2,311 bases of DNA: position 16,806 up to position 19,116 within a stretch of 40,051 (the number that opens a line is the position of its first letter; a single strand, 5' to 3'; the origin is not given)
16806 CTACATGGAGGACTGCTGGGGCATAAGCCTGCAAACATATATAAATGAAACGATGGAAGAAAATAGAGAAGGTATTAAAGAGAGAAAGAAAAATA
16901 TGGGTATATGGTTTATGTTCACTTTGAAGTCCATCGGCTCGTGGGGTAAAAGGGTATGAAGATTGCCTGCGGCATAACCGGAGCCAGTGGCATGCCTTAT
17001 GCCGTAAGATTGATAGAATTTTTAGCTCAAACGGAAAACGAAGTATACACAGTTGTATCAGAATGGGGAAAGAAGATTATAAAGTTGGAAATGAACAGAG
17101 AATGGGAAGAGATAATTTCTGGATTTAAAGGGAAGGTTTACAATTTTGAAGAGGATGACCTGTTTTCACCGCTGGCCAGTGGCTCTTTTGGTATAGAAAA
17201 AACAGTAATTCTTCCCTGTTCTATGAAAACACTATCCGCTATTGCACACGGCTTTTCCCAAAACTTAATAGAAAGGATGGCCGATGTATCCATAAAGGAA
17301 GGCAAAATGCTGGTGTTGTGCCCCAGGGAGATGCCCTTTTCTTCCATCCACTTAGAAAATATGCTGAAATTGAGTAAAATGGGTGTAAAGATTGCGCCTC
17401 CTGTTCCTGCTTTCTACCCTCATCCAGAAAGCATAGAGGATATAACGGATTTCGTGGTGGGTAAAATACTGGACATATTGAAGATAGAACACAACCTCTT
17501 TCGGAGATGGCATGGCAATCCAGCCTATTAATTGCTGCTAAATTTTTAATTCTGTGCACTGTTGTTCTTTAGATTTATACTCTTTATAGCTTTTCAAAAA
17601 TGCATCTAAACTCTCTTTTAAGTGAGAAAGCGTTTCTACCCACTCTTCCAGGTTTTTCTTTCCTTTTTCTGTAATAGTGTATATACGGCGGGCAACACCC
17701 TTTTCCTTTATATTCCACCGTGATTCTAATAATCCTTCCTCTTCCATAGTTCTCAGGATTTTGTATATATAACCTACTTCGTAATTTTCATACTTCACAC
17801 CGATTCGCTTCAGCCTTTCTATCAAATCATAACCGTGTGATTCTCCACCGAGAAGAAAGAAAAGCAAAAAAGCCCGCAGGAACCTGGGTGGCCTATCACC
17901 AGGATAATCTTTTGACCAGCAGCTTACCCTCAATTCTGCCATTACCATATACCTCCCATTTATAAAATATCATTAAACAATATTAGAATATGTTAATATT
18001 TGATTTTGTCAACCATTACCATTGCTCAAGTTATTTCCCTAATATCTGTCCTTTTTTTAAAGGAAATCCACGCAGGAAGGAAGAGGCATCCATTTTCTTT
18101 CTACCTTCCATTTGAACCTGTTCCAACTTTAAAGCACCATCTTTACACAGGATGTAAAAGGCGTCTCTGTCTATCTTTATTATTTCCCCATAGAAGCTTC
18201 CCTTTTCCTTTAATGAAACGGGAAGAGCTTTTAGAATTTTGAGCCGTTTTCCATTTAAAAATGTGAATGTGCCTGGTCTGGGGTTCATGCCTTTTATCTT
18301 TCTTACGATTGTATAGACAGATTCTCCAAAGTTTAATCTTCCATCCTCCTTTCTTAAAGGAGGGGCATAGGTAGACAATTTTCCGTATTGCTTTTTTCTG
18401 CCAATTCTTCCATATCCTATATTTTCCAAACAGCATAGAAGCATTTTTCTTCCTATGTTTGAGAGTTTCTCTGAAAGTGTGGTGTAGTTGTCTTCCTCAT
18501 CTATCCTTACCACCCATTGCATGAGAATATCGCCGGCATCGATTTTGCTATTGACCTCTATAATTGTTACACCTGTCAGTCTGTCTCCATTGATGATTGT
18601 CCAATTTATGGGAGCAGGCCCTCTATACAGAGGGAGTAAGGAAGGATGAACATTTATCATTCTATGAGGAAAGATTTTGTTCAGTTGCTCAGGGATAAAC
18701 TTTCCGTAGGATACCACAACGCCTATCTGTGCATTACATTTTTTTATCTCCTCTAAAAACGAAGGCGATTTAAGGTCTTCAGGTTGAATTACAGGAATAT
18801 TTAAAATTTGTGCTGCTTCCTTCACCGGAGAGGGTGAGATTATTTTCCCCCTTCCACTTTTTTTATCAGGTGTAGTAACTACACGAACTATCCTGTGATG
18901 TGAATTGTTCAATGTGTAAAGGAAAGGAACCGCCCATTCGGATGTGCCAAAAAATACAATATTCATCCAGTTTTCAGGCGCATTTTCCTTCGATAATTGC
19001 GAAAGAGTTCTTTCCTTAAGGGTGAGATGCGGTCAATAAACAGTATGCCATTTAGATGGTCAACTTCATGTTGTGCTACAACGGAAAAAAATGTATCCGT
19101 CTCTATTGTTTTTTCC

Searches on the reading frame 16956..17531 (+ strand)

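Call 70: search_protein_families(library=pfam, proteins=[window:16956-17531:+], max_evalue=0.00001)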
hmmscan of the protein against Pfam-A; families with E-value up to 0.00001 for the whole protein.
window:16956-17531:+ (191 aa): 1 family
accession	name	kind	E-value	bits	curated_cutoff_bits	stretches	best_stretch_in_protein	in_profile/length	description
PF02441.25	Flavoprotein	-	2.8e-42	144.5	22.7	1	1-174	1-161/162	Flavoprotein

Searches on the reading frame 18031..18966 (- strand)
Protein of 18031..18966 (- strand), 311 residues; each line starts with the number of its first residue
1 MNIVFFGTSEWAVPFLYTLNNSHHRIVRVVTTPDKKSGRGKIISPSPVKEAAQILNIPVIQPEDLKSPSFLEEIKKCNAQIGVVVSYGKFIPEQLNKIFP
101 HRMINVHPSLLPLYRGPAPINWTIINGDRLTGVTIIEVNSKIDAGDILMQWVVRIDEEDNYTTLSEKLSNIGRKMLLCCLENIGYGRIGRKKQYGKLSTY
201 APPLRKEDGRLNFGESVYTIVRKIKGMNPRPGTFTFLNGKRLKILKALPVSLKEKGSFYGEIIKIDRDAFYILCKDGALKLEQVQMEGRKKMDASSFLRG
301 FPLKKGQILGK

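Call 70: search_protein_families(library=pfam, proteins=[window:18031-18966:-], max_evalue=0.00001)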
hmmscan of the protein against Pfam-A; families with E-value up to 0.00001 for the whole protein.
window:18031-18966:- (311 aa): 2 families
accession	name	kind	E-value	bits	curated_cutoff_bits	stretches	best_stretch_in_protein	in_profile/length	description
PF00551.24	Formyl_trans_N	-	8.2e-40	136.9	26.1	1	1-177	1-178/181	Formyl transferase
PF02911.23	Formyl_trans_C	-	1.3e-27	96.4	21.1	1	204-301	2-99/100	Formyl transferase, C-terminal domain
